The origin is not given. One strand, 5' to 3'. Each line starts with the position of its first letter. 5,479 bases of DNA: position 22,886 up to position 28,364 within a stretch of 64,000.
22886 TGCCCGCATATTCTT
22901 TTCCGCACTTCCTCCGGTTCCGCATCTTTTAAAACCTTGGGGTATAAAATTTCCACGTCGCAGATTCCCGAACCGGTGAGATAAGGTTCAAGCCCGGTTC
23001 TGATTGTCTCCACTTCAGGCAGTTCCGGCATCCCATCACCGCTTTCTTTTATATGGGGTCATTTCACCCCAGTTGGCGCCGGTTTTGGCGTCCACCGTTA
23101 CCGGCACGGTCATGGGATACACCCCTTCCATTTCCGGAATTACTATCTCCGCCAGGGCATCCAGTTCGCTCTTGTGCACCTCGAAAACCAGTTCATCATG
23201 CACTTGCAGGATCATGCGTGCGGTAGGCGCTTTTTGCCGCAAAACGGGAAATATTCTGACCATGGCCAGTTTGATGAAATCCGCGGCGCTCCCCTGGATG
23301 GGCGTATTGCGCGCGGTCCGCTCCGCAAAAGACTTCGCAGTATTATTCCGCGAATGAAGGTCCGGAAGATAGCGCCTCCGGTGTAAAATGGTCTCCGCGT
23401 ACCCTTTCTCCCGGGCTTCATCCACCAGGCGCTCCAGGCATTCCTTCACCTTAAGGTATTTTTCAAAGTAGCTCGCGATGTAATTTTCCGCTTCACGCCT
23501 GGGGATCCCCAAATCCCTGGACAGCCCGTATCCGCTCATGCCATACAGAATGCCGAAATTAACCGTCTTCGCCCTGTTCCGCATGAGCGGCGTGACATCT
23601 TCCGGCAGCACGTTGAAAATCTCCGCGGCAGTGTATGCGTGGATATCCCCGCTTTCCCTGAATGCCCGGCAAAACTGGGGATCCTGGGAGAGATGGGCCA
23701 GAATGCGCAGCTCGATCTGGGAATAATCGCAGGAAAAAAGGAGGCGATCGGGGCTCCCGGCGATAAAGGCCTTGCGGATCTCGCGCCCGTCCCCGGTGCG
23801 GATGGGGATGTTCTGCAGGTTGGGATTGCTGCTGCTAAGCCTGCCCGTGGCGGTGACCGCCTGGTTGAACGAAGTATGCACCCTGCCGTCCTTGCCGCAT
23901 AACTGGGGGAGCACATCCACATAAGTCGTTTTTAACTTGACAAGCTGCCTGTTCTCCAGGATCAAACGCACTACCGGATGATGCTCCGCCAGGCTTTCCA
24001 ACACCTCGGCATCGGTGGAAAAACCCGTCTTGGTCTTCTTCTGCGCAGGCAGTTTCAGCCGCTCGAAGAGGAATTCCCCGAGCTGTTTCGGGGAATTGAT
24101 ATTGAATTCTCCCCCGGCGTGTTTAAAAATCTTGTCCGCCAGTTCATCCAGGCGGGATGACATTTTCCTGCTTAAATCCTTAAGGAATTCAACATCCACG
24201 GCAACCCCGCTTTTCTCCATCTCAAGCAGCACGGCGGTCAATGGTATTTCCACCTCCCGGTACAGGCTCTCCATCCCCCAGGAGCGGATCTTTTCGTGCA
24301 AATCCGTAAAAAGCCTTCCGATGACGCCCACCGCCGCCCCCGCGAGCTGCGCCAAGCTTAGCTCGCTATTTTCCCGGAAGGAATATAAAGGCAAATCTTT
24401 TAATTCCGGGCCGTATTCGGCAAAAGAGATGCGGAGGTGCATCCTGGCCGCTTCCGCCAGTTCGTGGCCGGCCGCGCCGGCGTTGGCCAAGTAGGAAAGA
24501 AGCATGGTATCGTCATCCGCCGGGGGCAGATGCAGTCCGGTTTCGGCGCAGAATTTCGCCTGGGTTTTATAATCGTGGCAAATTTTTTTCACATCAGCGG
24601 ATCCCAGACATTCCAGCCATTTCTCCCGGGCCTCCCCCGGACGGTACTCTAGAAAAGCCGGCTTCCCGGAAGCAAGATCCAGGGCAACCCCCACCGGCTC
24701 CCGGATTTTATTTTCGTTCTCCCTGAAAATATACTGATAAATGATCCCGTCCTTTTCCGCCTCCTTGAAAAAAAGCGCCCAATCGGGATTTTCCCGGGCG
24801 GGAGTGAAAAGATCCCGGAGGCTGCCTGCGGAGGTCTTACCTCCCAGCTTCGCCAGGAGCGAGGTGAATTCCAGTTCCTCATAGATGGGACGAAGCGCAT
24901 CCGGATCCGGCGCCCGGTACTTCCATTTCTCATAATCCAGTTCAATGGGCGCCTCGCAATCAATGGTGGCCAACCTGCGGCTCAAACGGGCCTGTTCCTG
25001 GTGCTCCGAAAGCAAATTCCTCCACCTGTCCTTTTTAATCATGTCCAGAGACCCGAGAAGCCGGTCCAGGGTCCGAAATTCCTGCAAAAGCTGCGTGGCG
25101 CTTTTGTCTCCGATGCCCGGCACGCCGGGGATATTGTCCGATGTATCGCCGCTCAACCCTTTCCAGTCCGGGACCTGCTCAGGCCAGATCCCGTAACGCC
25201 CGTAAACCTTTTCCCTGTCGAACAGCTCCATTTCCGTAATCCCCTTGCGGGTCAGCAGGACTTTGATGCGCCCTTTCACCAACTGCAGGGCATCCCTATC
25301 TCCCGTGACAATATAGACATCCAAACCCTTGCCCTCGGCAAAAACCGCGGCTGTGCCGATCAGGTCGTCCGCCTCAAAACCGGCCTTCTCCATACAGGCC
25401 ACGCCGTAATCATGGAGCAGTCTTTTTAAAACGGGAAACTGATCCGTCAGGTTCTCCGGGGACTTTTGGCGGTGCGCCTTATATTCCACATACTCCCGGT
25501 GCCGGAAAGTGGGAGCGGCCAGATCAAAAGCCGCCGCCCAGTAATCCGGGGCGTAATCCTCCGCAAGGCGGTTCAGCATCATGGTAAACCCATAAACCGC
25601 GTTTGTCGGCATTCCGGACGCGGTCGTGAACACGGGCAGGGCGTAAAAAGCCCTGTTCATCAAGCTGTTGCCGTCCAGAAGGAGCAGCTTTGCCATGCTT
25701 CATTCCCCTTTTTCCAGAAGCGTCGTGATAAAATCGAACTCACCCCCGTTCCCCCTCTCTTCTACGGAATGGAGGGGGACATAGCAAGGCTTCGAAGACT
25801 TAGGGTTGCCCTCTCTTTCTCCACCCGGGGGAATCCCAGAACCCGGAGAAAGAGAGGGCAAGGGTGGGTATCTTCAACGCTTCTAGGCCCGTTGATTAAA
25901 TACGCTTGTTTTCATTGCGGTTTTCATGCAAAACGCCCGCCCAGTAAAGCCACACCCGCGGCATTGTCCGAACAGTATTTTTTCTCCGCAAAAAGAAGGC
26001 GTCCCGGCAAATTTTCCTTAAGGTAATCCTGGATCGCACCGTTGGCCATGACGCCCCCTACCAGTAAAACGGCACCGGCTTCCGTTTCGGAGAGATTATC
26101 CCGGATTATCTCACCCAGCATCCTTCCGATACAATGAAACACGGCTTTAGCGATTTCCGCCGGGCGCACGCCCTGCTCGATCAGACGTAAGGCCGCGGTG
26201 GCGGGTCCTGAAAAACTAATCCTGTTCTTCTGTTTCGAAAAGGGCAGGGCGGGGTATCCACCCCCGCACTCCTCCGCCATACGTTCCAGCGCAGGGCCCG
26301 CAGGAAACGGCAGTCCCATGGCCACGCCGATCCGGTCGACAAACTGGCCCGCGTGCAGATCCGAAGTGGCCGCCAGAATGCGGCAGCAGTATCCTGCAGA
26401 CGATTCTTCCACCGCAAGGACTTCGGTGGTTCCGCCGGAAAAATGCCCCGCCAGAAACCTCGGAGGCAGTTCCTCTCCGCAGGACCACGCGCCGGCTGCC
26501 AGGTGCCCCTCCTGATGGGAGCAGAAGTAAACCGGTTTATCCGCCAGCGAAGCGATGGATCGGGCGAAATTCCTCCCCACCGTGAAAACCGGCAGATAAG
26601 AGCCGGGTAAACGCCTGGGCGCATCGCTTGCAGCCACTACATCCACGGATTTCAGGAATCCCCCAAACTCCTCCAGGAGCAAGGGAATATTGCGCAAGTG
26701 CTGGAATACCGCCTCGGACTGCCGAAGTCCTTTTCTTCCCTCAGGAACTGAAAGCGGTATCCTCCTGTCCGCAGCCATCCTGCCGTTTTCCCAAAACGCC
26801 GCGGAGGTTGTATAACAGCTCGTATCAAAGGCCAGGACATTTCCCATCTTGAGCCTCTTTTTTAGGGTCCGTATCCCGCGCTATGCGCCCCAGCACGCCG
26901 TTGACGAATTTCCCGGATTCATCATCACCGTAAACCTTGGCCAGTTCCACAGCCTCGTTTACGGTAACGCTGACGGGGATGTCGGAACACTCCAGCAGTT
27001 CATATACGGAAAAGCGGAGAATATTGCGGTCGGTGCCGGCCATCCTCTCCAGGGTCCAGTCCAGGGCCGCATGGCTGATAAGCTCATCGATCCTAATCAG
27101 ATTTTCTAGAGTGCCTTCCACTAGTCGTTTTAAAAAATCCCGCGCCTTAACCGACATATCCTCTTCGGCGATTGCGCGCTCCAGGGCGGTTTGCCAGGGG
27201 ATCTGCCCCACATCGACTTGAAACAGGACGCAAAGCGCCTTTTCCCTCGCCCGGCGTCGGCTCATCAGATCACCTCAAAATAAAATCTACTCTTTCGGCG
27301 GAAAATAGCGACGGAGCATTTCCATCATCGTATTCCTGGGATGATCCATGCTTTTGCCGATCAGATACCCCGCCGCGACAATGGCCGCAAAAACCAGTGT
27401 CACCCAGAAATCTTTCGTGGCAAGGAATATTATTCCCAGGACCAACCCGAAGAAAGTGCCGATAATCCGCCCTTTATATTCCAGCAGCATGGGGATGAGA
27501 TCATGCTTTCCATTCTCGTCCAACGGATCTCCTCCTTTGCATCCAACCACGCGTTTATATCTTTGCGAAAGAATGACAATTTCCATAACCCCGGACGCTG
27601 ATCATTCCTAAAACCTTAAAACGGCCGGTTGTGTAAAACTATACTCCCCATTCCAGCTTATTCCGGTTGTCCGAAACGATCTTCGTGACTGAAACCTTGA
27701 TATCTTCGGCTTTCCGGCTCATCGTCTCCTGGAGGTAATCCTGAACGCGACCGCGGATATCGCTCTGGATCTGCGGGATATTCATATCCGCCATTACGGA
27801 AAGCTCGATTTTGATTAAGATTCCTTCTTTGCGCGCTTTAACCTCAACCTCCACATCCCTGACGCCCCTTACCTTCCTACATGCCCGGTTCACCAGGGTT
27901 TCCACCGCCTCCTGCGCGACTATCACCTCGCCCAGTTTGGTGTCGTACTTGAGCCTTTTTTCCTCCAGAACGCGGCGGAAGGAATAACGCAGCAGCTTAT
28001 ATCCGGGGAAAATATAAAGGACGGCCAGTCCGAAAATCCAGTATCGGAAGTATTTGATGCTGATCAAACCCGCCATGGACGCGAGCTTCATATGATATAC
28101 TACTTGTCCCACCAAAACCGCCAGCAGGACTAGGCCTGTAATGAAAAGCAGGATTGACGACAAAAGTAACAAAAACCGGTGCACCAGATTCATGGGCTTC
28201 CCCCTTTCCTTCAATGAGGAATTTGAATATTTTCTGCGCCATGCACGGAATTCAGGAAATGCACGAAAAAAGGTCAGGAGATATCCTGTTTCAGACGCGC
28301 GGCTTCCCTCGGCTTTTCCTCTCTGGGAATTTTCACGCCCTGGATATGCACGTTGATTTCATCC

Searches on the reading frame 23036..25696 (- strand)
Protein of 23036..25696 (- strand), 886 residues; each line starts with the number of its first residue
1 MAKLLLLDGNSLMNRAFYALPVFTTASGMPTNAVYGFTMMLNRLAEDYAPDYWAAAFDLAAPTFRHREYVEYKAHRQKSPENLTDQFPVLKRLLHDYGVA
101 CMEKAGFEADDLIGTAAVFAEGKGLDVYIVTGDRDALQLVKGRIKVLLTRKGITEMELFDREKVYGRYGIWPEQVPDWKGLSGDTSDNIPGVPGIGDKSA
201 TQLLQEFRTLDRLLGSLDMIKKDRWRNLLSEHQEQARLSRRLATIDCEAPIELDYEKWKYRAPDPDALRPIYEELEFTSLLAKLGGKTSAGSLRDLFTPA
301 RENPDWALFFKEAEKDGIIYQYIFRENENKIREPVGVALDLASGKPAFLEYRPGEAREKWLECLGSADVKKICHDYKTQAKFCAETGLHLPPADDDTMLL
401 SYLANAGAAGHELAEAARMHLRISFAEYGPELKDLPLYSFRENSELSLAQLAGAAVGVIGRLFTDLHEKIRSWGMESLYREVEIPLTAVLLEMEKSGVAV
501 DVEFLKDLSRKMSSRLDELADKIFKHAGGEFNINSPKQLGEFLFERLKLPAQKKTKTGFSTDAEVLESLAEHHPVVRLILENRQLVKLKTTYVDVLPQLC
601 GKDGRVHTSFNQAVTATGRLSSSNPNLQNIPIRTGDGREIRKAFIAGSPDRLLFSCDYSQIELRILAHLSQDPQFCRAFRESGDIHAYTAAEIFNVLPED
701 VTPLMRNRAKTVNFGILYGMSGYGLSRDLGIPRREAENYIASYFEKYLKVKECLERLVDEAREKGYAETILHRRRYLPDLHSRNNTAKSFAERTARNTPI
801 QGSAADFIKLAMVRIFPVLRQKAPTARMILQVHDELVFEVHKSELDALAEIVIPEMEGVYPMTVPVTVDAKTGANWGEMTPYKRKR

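Call 13: search_protein_families(library=ncbifam, proteins=[window:23036-25696:-], max_evalue=0.00001)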
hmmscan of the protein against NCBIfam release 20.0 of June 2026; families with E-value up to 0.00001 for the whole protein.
window:23036-25696:- (886 aa): 14 families
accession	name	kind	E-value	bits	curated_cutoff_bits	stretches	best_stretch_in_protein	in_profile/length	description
NF004397.1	PRK05755.1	equivalog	0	1018.8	720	1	3-879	2-888/889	DNA polymerase I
TIGR00593.1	pola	equivalog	1.1e-288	960.4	600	1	4-879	1-889/890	DNA polymerase I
NF011547.0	PRK14976.1-4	equivalog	2.1e-74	250.4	305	1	1-283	1-287/291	5'-3' exonuclease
NF011539.0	PRK14975.1-3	equivalog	9.6e-66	222.4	640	1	355-878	108-627/628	bifunctional 3'-5' exonuclease/DNA polymerase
NF011540.0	PRK14975.1-4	equivalog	1.7e-62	211.8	601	1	470-870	180-567/576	bifunctional 3'-5' exonuclease/DNA polymerase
NF011541.0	PRK14975.2-1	equivalog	3e-58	197.6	871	1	480-880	212-637/645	bifunctional 3'-5' exonuclease/DNA polymerase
NF011546.0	PRK14976.1-3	equivalog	3.5e-53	180.8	347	1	3-283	4-289/297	5'-3' exonuclease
NF011545.0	PRK14976.1-2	equivalog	3e-45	154.7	434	1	3-260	8-268/287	5'-3' exonuclease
NF038380.1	phage_DpoZ_1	exception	3.2e-44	151.4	500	1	461-878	162-604/607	aminoadenine-incorporating DNA polymerase DpoZ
NF007017.0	PRK09482.1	equivalog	1.9e-42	145.6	261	1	2-257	3-251/257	flap endonuclease Xni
NF011542.0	PRK14975.2-2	equivalog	2.4e-40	138.5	1061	1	603-879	501-790/802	bifunctional 3'-5' exonuclease/DNA polymerase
NF011543.0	PRK14975.2-3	equivalog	8.2e-35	120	1139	1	604-878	541-837/853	bifunctional 3'-5' exonuclease/DNA polymerase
NF011538.0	PRK14975.1-1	equivalog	4.1e-18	65.1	389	1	566-852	249-524/557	bifunctional 3'-5' exonuclease/DNA polymerase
NF038381.1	phage_DpoZ_2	exception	1.7e-14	53.1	350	1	470-727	304-580/754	aminoadenine-incorporating DNA polymerase DpoZ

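Call 18: find_homologous_proteins(query=window:23036-25696:-, max_evalue=1e-50)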
Query window:23036-25696:- (886 aa): 7976 proteins with E <= 1e-50 among 8000 candidates; the best 120 are listed.
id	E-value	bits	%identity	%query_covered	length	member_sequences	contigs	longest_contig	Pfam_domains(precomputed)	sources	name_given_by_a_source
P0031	0.0e+0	2027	100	100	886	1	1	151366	PF01367.26,PF02739.23,PF00476.27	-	-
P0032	3.9e-258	877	50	99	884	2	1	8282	PF01612.27,PF01367.26,PF02739.23,PF22619.3,PF00476.27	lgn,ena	-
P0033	6.6e-254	863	49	99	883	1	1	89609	PF01367.26,PF02739.23,PF22619.3,PF00476.27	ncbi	ncbi:MAG: DNA polymerase I [Bacillota bacterium]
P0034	1.3e-252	859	50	99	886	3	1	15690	PF01367.26,PF02739.23,PF22619.3,PF00476.27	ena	-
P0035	6.5e-245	834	45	99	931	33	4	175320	PF01367.26,PF02739.23,PF00476.27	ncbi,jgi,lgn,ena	jgi:DNA polymerase-1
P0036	1.7e-244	832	47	99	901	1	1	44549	PF01367.26,PF02739.23,PF00476.27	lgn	-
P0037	1.5e-242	826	47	99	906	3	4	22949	PF01367.26,PF02739.23,PF22619.3,PF00476.27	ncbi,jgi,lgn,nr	ncbi:MAG TPA: DNA polymerase I [Firmicutes bacterium]|nr:DNA polymerase I [Bacillota bacterium]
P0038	1.8e-242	825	47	99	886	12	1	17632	PF01612.27,PF01367.26,PF02739.23,PF22619.3,PF00476.27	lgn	-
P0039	1.6e-241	822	47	99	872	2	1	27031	PF01367.26,PF02739.23,PF22619.3,PF00476.27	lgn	-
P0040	1.9e-239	815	47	99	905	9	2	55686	PF01367.26,PF02739.23,PF22619.3,PF00476.27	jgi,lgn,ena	jgi:DNA polymerase-1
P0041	2.8e-239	815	48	99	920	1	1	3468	PF01367.26,PF02739.23,PF22619.3,PF00476.27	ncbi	ncbi:MAG TPA: DNA polymerase I [Limnochordia bacterium]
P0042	3.9e-239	814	47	99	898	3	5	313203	PF01367.26,PF02739.23,PF22619.3,PF00476.27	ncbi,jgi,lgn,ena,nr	ncbi:MAG TPA: DNA polymerase I [Bacillota bacterium]|nr:DNA polymerase I [Bacillota bacterium] HPT87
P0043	6.3e-238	810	47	99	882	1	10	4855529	PF01367.26,PF02739.23,PF22619.3,PF00476.27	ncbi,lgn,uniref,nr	ncbi:DNA polymerase I [Desulfoscipio gibsoniae]|uniref:DNA polymerase I n=1 Tax=Desulfoscipio gibson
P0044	6.6e-238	810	47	99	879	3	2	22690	PF01612.27,PF01367.26,PF02739.23,PF22619.3,PF00476.27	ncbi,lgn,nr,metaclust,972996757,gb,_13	ncbi:MAG: DNA polymerase I [Thermoanaerobacterales bacterium 50_218]|nr:MAG: DNA polymerase I [Therm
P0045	7.6e-238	810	47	99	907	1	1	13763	PF01367.26,PF02739.23,PF22619.3,PF00476.27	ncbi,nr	ncbi:MAG: DNA polymerase I [Firmicutes bacterium]|nr:DNA polymerase I [Bacillota bacterium]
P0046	1.9e-237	809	46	99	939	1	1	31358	PF01612.27,PF01367.26,PF02739.23,PF22619.3,PF00476.27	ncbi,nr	ncbi:MAG TPA: DNA polymerase I [Firmicutes bacterium]|nr:DNA polymerase I [Bacillota bacterium]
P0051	8.5e-237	807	47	99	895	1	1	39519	PF01367.26,PF02739.23,PF22619.3,PF00476.27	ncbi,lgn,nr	ncbi:MAG: DNA polymerase I [Firmicutes bacterium]|nr:DNA polymerase I [Bacillota bacterium]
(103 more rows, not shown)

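Call 46: list_cluster_members(proteins=[P0032, P0033, P0034, P0035, P0037, P0040, P0042, P0045, P0046, P0051])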
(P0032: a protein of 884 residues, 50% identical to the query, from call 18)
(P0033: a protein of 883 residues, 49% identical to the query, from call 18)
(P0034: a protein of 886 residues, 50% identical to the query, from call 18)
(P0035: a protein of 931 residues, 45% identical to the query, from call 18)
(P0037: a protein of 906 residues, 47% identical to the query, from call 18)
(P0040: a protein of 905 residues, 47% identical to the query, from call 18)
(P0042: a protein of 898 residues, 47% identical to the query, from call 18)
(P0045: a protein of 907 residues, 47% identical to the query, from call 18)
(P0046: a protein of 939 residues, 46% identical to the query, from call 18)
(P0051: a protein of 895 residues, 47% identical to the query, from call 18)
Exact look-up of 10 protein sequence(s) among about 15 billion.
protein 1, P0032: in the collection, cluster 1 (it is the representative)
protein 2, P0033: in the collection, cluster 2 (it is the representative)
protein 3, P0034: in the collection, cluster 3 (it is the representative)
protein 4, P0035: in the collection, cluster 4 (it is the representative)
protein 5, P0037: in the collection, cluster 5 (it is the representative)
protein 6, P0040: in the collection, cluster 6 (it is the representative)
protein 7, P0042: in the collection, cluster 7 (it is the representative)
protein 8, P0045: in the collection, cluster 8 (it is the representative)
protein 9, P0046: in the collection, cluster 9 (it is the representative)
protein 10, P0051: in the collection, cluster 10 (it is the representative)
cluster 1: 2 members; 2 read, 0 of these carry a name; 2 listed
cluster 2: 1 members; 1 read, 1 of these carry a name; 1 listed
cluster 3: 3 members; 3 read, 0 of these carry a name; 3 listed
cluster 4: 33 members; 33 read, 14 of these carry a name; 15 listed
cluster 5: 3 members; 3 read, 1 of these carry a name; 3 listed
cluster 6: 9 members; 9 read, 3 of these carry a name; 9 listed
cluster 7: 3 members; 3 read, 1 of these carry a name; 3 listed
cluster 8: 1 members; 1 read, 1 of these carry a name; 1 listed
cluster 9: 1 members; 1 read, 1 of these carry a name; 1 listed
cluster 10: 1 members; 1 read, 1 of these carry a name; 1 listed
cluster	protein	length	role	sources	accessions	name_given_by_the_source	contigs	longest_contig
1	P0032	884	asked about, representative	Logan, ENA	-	-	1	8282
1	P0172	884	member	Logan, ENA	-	-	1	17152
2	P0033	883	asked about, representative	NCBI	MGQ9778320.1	MAG: DNA polymerase I [Bacillota bacterium]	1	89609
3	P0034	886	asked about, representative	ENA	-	-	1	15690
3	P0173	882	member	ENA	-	-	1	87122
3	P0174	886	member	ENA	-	-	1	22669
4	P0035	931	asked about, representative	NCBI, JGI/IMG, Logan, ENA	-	DNA polymerase-1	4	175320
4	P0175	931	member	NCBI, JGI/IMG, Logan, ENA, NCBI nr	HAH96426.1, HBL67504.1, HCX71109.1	MAG TPA: DNA polymerase I [Firmicutes bacterium] | DNA polymerase-1 | DNA polymerase I [Bacillota bacterium]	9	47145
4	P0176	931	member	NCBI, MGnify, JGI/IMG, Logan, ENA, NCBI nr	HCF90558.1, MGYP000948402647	MAG TPA: DNA polymerase I [Firmicutes bacterium] | FL=1 | DNA polymerase-1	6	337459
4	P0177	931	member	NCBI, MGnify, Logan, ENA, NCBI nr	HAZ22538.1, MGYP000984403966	MAG TPA: DNA polymerase I [Firmicutes bacterium] | FL=1 | DNA polymerase I [Bacillota bacterium]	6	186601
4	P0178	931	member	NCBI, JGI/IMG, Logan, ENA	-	DNA polymerase-1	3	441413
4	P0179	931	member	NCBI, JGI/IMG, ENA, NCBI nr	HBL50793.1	MAG TPA: DNA polymerase I [Firmicutes bacterium] | DNA polymerase I [Bacillota bacterium]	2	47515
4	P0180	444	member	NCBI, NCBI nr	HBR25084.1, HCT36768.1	MAG TPA: hypothetical protein DF292_07050, partial [Firmicutes bacterium] | hypothetical protein [Bacillota bacterium]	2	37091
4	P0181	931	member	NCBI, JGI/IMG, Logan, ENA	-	DNA polymerase-1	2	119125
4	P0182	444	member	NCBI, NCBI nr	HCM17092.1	MAG TPA: hypothetical protein DHW84_02490, partial [Firmicutes bacterium] | hypothetical protein [Bacillota bacterium]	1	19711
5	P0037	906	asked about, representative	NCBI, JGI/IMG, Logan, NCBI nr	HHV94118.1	MAG TPA: DNA polymerase I [Firmicutes bacterium] | DNA polymerase I [Bacillota bacterium]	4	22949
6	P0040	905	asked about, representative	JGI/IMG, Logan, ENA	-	DNA polymerase-1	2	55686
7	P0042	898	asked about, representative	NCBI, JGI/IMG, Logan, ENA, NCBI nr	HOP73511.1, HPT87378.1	MAG TPA: DNA polymerase I [Bacillota bacterium] | DNA polymerase I [Bacillota bacterium]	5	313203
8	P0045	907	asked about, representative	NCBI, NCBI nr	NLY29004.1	MAG: DNA polymerase I [Firmicutes bacterium] | DNA polymerase I [Bacillota bacterium]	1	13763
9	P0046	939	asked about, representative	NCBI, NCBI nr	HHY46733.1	MAG TPA: DNA polymerase I [Firmicutes bacterium] | DNA polymerase I [Bacillota bacterium]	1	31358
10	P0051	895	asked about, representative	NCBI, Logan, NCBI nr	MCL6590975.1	MAG: DNA polymerase I [Firmicutes bacterium] | DNA polymerase I [Bacillota bacterium]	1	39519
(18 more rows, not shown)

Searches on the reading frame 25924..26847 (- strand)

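Call 13: search_protein_families(library=ncbifam, proteins=[window:25924-26847:-], max_evalue=0.00001)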
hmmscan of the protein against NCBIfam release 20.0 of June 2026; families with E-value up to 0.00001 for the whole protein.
window:25924-26847:- (307 aa): 4 families
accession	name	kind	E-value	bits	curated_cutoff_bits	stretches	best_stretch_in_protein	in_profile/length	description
TIGR00329.1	gcp_kae1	subfamily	8.3e-37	127.1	207.8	1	5-299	1-304/305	tRNA (adenosine(37)-N6)-threonylcarbamoyltransferase complex transferase subunit TsaD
TIGR03723.1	T6A_TsaD_YgjD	equivalog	1.4e-34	119.6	296.1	1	4-303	1-309/314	tRNA (adenosine(37)-N6)-threonylcarbamoyltransferase complex transferase subunit TsaD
TIGR03722.2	arch_KAE1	equivalog_domain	2.7e-30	105.6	375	1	9-303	6-293/323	KEOPS complex N(6)-L-threonylcarbamoyladenine synthase Kae1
NF007174.0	PRK09605.1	equivalog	4.5e-30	104.6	447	1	38-304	36-296/535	bifunctional N(6)-L-threonylcarbamoyladenine synthase/serine/threonine protein kinase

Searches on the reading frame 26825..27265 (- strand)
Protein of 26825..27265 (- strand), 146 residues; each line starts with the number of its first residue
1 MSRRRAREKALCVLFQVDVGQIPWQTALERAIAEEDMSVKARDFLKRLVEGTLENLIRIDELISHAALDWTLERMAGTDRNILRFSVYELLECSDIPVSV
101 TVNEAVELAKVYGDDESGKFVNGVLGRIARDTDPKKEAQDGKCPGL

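Call 13: search_protein_families(library=ncbifam, proteins=[window:26825-27265:-], max_evalue=0.00001)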
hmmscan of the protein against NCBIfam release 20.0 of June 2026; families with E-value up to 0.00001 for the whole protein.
window:26825-27265:- (146 aa): 8 families
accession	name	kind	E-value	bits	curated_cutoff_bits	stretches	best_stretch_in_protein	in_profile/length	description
TIGR01951.1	nusB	equivalog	4.2e-41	140.3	88.35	1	2-131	1-130/131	transcription antitermination factor NusB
NF001223.0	PRK00202.1-1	equivalog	8.6e-30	103.7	131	1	2-131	8-143/146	transcription antitermination factor NusB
NF011494.0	PRK14902.1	equivalog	5e-22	78.3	319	1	4-138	3-135/444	16S rRNA (cytosine(967)-C(5))-methyltransferase RsmB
TIGR00563.1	rsmB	equivalog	9.5e-15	54.6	269.05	1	7-138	1-130/437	16S rRNA (cytosine(967)-C(5))-methyltransferase RsmB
NF011493.0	PRK14901.1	equivalog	2.5e-13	49.6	540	1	5-137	4-134/447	16S rRNA (cytosine(967)-C(5))-methyltransferase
NF001230.0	PRK00202.2-5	equivalog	2.3e-09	37.2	132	1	50-137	69-156/165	transcription antitermination factor NusB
NF008149.0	PRK10901.1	equivalog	4.2e-06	26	375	1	26-137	27-138/434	16S rRNA (cytosine(967)-C(5))-methyltransferase RsmB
NF011495.0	PRK14903.1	equivalog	4.7e-06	25.7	503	1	39-136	36-127/431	16S rRNA (cytosine(967)-C(5))-methyltransferase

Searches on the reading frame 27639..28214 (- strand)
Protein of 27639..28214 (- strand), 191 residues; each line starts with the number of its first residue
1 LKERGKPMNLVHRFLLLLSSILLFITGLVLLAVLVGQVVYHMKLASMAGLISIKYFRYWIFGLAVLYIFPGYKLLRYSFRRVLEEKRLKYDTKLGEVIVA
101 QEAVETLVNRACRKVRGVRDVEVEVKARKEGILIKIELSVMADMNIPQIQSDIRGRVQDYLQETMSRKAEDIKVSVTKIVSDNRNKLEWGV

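Call 13: search_protein_families(library=ncbifam, proteins=[window:27639-28214:-], max_evalue=0.00001)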
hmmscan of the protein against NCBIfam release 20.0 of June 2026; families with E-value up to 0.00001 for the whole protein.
window:27639-28214:- (191 aa): 1 family
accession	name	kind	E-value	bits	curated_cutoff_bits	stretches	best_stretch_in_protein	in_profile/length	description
NF033218.1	anchor_AmaP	equivalog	1.3e-22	80.4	55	1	8-176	1-166/166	alkaline shock response membrane anchor protein AmaP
